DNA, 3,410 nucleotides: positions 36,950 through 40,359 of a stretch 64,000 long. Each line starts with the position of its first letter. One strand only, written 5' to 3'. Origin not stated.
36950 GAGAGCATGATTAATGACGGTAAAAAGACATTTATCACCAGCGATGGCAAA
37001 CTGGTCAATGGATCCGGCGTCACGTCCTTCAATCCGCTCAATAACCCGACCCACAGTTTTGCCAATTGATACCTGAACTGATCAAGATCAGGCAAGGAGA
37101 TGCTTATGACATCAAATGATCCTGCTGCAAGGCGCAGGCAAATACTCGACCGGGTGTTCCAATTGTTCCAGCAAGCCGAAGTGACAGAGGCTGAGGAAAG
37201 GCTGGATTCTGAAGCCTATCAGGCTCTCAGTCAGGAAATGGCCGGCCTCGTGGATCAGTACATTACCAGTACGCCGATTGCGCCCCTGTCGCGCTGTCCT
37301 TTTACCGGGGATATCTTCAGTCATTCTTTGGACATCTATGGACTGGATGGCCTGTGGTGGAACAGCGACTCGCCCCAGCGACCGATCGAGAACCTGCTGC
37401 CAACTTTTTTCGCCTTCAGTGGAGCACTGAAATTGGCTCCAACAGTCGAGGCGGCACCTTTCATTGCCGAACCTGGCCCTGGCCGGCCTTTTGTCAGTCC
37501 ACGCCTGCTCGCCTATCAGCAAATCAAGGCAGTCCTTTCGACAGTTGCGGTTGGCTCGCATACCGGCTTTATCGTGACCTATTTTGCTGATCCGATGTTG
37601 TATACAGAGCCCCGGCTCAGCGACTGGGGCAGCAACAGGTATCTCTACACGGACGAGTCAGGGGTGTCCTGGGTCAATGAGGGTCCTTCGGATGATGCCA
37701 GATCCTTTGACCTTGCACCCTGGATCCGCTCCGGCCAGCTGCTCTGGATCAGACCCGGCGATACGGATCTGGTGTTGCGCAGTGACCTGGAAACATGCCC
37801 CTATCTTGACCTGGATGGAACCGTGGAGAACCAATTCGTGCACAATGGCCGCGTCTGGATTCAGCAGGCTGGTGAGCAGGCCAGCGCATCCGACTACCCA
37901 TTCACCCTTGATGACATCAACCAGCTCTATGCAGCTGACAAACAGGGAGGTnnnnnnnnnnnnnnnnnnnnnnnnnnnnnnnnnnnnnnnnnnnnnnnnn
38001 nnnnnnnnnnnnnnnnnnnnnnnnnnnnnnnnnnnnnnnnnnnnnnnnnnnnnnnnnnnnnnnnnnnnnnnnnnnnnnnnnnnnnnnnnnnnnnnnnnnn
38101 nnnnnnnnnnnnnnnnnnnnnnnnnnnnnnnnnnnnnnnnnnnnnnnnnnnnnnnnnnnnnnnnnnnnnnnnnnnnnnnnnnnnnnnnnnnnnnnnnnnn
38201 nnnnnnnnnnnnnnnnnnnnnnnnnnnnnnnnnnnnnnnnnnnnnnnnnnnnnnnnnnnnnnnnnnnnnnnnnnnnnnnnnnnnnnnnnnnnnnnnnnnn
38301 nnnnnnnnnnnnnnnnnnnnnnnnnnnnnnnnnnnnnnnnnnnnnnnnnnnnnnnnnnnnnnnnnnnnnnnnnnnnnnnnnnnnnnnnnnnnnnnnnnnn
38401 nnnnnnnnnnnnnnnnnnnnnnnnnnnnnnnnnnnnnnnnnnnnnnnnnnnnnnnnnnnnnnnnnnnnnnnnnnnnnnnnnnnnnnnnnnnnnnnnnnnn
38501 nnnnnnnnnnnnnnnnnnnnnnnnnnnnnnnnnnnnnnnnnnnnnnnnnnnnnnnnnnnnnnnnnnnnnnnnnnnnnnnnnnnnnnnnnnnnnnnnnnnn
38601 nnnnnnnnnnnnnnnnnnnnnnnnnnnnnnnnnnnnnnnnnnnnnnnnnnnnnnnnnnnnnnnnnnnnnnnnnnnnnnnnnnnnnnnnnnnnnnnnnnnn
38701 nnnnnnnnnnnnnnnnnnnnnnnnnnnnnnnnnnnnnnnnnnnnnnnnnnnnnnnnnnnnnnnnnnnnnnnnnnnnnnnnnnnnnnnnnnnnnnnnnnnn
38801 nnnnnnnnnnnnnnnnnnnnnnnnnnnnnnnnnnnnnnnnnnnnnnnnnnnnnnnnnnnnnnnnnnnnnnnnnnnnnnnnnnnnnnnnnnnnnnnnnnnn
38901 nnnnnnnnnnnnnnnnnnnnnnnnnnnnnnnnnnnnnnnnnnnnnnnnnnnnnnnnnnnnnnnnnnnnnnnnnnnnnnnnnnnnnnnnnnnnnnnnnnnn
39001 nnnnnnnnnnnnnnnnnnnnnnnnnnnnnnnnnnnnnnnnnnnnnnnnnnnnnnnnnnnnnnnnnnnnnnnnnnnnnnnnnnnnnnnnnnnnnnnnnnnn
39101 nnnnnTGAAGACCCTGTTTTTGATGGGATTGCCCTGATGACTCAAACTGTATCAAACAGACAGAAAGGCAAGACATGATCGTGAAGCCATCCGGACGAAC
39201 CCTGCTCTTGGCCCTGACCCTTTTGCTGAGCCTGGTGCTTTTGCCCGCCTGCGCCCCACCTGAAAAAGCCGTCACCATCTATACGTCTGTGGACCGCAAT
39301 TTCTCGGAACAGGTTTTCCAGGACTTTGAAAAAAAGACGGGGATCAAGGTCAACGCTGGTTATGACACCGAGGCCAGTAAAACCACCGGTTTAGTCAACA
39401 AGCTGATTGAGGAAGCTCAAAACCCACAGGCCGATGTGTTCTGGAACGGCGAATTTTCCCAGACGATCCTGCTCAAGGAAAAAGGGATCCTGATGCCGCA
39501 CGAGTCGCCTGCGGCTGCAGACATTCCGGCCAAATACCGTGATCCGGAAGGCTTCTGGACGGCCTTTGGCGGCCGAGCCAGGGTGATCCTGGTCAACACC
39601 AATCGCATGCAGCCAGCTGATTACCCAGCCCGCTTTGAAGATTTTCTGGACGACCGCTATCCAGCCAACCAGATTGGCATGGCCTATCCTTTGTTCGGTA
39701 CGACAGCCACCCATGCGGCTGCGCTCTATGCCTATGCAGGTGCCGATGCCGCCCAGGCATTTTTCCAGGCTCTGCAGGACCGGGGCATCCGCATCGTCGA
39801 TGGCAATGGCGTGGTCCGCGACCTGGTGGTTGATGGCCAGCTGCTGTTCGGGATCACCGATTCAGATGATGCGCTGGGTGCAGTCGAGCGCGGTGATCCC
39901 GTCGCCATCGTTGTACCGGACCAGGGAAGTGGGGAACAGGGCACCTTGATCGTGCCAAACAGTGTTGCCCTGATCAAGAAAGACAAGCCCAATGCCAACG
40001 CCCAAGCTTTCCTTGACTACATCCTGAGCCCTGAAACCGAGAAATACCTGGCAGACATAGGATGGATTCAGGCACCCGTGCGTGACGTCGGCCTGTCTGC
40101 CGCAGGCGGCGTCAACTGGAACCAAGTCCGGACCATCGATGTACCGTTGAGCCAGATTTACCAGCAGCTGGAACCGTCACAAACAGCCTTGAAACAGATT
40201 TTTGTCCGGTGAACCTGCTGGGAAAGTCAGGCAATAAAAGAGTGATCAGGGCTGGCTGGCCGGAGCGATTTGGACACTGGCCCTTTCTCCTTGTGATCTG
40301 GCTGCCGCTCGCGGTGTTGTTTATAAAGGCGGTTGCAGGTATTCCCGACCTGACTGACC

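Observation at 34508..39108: Uncharacterised three-gene cassette: a 7-TM-anchored protein ending in an EF/CyaA/ExoY-like nucleotidyl-cyclase toxin domain, followed by two unknown proteins with no N-terminal hydrophobic segment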

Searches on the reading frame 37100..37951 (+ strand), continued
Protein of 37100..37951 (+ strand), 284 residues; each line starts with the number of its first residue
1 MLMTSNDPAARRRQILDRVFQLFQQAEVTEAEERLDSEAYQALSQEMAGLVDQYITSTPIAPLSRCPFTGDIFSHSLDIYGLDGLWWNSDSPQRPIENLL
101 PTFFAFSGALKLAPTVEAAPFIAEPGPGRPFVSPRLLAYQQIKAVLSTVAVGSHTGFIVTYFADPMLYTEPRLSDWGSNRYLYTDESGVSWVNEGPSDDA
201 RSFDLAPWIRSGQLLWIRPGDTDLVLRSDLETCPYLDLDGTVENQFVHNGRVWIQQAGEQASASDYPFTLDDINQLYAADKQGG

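Call 62: search_protein_families(library=pfam, proteins=[L008:14708-15385:+, L051:5541-6563:+, L067:3968-5533:+, L024:112-678:+, L023:3730-4242:+, L025:13124-14374:+, L034:11873-12991:+, L025:14472-15026:+, L001:3067-3642:+, L001:3655-4212:+], max_evalue=0.01)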
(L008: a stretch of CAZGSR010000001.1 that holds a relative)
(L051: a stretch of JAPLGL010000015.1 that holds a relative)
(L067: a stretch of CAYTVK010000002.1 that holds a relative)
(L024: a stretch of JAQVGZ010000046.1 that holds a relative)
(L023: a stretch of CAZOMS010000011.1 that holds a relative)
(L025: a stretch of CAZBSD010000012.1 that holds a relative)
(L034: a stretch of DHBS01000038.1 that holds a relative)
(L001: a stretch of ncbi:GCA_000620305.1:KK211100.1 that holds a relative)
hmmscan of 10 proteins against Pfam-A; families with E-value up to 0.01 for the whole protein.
L008:14708-15385:+ (226 aa): 8 families
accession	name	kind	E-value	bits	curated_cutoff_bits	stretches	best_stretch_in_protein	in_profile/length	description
PF00005.33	ABC_tran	-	6.2e-31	108.3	25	1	38-175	9-137/137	ABC transporter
PF13304.12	AAA_21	-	0.00021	21.9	27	0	42-66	1-25/304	AAA domain, putative AbiEii toxin, Type IV TA system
PF13401.12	AAA_22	-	0.00079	20.2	27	1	40-86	5-52/130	AAA domain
PF13191.12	AAA_16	-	0.0008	20.4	32.6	1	31-143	14-104/167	AAA ATPase domain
PF13481.12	AAA_25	-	0.0009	19.3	27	0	37-61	30-54/195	AAA domain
PF03193.22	RsgA_GTPase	-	0.0016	18.8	30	1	39-85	105-154/174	RsgA GTPase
PF05729.18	NACHT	-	0.0056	17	26.7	0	43-63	3-23/167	NACHT domain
PF20703.3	nSTAND1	-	0.0063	16.6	27.1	1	27-71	20-60/379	Novel STAND NTPase 1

L051:5541-6563:+ (341 aa): 3 families
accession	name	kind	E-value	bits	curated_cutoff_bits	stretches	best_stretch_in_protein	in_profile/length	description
PF07494.17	Reg_prop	-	2.1e-27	92.1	20.4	3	122-144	1-23/24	Two component regulator propeller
PF08450.18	SGL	-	2.3e-05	24.6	26.3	1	83-152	42-112/246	SMP-30/Gluconolactonase/LRE-like region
PF16819.11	DUF5074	-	0.00043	19.9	27.2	0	269-333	150-216/353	Domain of unknown function (DUF5074)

L067:3968-5533:+ (522 aa): 1 family
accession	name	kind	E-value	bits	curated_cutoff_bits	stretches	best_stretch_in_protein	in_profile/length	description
PF00528.27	BPD_transp_1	-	0.0019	18.4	26.4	1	340-505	4-166/184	Binding-protein-dependent transport system inner membrane component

L024:112-678:+ (189 aa): 0 families

L023:3730-4242:+ (171 aa): 0 families

L025:13124-14374:+ (417 aa): 0 families

L034:11873-12991:+ (373 aa): 4 families
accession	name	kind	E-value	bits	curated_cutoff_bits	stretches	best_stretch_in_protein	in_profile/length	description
PF13240.11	Zn_Ribbon_1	-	6.3e-07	29.4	25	1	7-28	1-22/23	zinc-ribbon domain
PF13248.11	Zn_ribbon_3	-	3.5e-05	23.6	27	1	8-27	5-24/26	zinc-ribbon domain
PF12773.13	DZR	-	0.0001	22.8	27.3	1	6-26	25-45/45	Double zinc ribbon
PF18439.7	zf_UBZ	-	0.0022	18.1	25.6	0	21-39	4-22/32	Ubiquitin-Binding Zinc Finger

L025:14472-15026:+ (185 aa): 2 families
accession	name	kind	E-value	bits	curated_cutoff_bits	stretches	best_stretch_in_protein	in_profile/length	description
PF04011.17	LemA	-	1.3e-62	210.4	26.2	1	35-185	1-149/149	LemA family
PF25474.1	TPR_TmcB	-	0.0073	16.7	27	0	24-90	58-124/125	TmcB, TPR repeats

L001:3067-3642:+ (191 aa): 0 families

L001:3655-4212:+ (185 aa): 0 families

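Call 89: search_protein_families(library=pfam, proteins=[L001:4209-7982:+, L023:4215-9872:+, L039:5952-9965:+, L044:1512-3887:+, L046:7331-9970:+, L061:6795-9911:+, L073:6221-9961:+, L077:4394-7492:+], max_evalue=0.01)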
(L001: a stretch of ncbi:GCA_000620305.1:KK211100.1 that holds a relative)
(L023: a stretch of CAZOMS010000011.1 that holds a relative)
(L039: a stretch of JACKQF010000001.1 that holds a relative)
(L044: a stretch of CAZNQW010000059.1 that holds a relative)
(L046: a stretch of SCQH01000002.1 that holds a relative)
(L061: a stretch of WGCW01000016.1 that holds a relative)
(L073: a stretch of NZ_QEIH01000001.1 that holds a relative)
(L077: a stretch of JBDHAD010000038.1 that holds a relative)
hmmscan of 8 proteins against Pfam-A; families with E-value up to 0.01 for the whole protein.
L001:4209-7982:+ (1258 aa): 0 families

L023:4215-9872:+ (1886 aa): 0 families

L039:5952-9965:+ (1338 aa): 1 family
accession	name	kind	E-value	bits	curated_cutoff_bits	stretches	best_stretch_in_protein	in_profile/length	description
PF02389.20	Cornifin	-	0.0086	16.7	34.8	1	908-1002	14-108/135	Cornifin (SPRR) family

L044:1512-3887:+ (792 aa): 1 family
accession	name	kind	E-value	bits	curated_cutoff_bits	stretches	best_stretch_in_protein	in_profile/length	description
PF03497.21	Anthrax_toxA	-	0.0024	18.4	25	1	550-604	4-57/173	Anthrax toxin LF subunit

L046:7331-9970:+ (880 aa): 1 family
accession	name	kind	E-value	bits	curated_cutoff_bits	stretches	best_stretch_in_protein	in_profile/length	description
PF04245.18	NA37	-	0.0058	16.5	24.6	1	271-412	159-285/325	37-kD nucleoid-associated bacterial protein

L061:6795-9911:+ (1039 aa): 0 families

L073:6221-9961:+ (1247 aa): 0 families

L077:4394-7492:+ (1033 aa): 0 families

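Call 102: search_protein_families(library=pfam, proteins=[L008:1-2211:+, L046:2487-5081:+, L055:3946-5676:+, L046:5161-6150:+], max_evalue=0.1)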
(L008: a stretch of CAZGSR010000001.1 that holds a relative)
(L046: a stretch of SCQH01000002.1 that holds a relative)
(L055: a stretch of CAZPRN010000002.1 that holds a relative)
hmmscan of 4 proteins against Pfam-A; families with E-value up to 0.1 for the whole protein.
L008:1-2211:+ (737 aa): 1 family
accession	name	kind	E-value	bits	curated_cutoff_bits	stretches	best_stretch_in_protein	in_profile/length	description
PF10198.14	Ada3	-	0.066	13.7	24.5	0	454-510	31-87/127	Histone acetyltransferases subunit 3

L046:2487-5081:+ (865 aa): 14 families
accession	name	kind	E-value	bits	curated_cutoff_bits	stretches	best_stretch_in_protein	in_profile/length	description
PF01442.23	Apolipoprotein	-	0.00028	21.1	90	1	632-706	63-135/190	Apolipoprotein A1/A4/E domain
PF07464.16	ApoLp-III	-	0.00033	21.3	36.3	1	637-720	35-118/146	Apolipophorin-III precursor (apoLp-III)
PF07889.17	DUF1664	-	0.0012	19.4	34.6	1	630-714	43-122/124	Protein of unknown function (DUF1664)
PF09762.14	CCDC93_CC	-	0.0023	17.5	30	1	602-723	52-170/429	CCDC93 coiled-coil domain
PF06103.16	DUF948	-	0.028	15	37.2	0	656-715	28-87/89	Bacterial protein of unknown function (DUF948)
PF13361.12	UvrD_C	-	0.029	14.2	25.6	1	640-742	183-274/350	UvrD-like helicase C-terminal domain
PF11101.13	DUF2884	-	0.032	14.3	30.6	1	637-715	142-225/228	Protein of unknown function (DUF2884)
PF10046.14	BLOC1_2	-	0.034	14.9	33.4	1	667-722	22-77/96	Biogenesis of lysosome-related organelles complex-1 subunit 2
PF00815.25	Histidinol_dh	-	0.047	13.1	27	1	641-721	8-86/411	Histidinol dehydrogenase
PF04108.17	ATG17_like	-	0.063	13.2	43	1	637-717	114-183/355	Autophagy protein ATG17-like domain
PF01764.32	Lipase_3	-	0.086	13.2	22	0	666-777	10-120/140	Lipase (class 3)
PF03036.21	Perilipin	-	0.088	12.3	33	0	650-729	293-371/403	Perilipin family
PF24564.1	DUF7605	-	0.093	13.1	27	0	637-725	51-136/183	Domain of unknown function (DUF7605)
PF04100.18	Vps53_N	-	0.098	12.1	26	0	632-709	28-107/372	Vps53, N-terminal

L055:3946-5676:+ (577 aa): 1 family
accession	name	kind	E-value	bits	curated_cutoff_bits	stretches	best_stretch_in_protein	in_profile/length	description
PF20573.4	DUF6782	-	0.0034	17.1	27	1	474-528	67-116/241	Putative metallopeptidase family (DUF6782)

L046:5161-6150:+ (330 aa): 8 families
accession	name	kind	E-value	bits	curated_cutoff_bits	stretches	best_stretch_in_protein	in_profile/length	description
PF13240.11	Zn_Ribbon_1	-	1.3e-10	41.1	25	2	309-330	2-23/23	zinc-ribbon domain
PF12773.13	DZR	-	1.1e-09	38.7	27.3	1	271-327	1-45/45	Double zinc ribbon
PF17032.10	Zn_ribbon_15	-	2.6e-06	28.6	28.9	1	306-327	52-73/73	zinc-ribbon family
PF18912.6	DZR_2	-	2.1e-05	24.7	27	2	269-295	22-49/56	Double zinc ribbon domain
PF24460.1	DUF7575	-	0.00026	20.7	28.5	1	307-329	4-26/28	Domain of unknown function (DUF7575)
PF09297.16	Zn_ribbon_NUD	-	0.036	14.2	24.8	1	281-295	2-16/32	NADH pyrophosphatase zinc ribbon domain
PF07191.17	Zn_ribbon_6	-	0.063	13.7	25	0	265-296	13-43/67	Double zinc ribbon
PF05810.19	NinF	-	0.091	13.2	27.5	0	270-279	1-10/25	NinF protein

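Call 107: search_dna_similar(query=window:37106-37951:+, collection=plasmids, mode=protein, max_rows=10)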
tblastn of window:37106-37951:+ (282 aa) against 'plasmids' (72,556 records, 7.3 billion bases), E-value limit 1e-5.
No match.

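Call 108: search_dna_similar(query=window:37106-37951:+, collection=phages, mode=protein, max_rows=10)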
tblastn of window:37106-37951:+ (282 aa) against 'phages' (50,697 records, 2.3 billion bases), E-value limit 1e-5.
No match.

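Call 113: search_protein_families(library=pfam, proteins=[P0077, P0051, P0071, P0055], max_evalue=0.01)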
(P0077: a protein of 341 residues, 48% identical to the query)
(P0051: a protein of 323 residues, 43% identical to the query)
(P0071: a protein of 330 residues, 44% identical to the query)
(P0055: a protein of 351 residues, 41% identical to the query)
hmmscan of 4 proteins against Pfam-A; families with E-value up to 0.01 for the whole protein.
P0077 (341 aa): 1 family
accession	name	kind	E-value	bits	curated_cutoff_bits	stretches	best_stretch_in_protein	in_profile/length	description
PF15567.11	Imm35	-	5.9e-06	26.8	27.5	1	39-80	26-66/85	Immunity protein 35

P0051 (323 aa): 5 families
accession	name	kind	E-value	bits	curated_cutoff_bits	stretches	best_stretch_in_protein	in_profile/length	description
PF12773.13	DZR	-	4.3e-09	36.8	27.3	1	274-319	1-45/45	Double zinc ribbon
PF13240.11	Zn_Ribbon_1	-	1.3e-06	28.5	25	1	301-320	2-21/23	zinc-ribbon domain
PF13248.11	Zn_ribbon_3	-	8.9e-06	25.4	27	1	300-321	4-25/26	zinc-ribbon domain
PF17032.10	Zn_ribbon_15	-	0.0005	21.3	28.9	0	299-319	53-73/73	zinc-ribbon family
PF24463.1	DUF7577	-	0.005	16.9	28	0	274-295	5-26/27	Domain of unknown function (DUF7577)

P0071 (330 aa): 0 families

P0055 (351 aa): 0 families

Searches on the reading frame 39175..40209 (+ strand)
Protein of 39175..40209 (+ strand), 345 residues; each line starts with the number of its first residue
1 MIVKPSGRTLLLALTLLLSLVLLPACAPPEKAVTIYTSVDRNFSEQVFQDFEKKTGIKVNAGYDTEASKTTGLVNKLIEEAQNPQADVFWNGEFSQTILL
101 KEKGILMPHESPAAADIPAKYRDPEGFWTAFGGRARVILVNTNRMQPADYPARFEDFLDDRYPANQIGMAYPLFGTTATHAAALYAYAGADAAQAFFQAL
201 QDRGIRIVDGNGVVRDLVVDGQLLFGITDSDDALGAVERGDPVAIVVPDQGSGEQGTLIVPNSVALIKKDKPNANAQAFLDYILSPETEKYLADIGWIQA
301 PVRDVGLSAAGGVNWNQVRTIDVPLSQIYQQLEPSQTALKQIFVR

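Call 65: search_protein_families(library=pfam, proteins=[window:39175-40209:+], max_evalue=0.001)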
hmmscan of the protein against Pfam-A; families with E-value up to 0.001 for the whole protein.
window:39175-40209:+ (345 aa): 4 families
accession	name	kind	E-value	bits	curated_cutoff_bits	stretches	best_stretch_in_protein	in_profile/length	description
PF13343.11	SBP_bac_6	-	7.2e-21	75.2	24.6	1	100-302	24-219/245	Bacterial extracellular solute-binding protein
PF13416.11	SBP_bac_8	-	3.7e-18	66.7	27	1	47-294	2-254/279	Bacterial extracellular solute-binding protein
PF13531.11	SBP_bac_11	-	1.4e-12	48.3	25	1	44-297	13-226/227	Bacterial extracellular solute-binding protein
PF01547.30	SBP_bac_1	-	2.3e-11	44.7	26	1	45-289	11-306/307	Bacterial extracellular solute-binding protein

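Call 66: search_protein_families(library=ncbifam, proteins=[window:39175-40209:+], max_evalue=0.001)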
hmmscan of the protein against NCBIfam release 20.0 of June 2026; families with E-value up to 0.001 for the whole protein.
window:39175-40209:+ (345 aa): 4 families
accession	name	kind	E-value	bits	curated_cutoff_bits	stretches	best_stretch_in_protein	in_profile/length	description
NF011620.1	PRK15046.1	equivalog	6.2e-27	94.2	310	1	23-315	17-304/334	2-aminoethylphosphonate ABC transporter substrate-binding protein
TIGR03261.1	phnS2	equivalog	8e-23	81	392.75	1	15-292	5-279/334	putative 2-aminoethylphosphonate ABC transporter substrate-binding protein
TIGR03227.1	PhnS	equivalog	5.8e-19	68.2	395.3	1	24-309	27-308/360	2-aminoethylphosphonate ABC transporter substrate-binding protein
TIGR01254.1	sfuA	subfamily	5.9e-06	25.8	93.4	1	38-299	14-266/306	thiamine ABC transporter substrate-binding protein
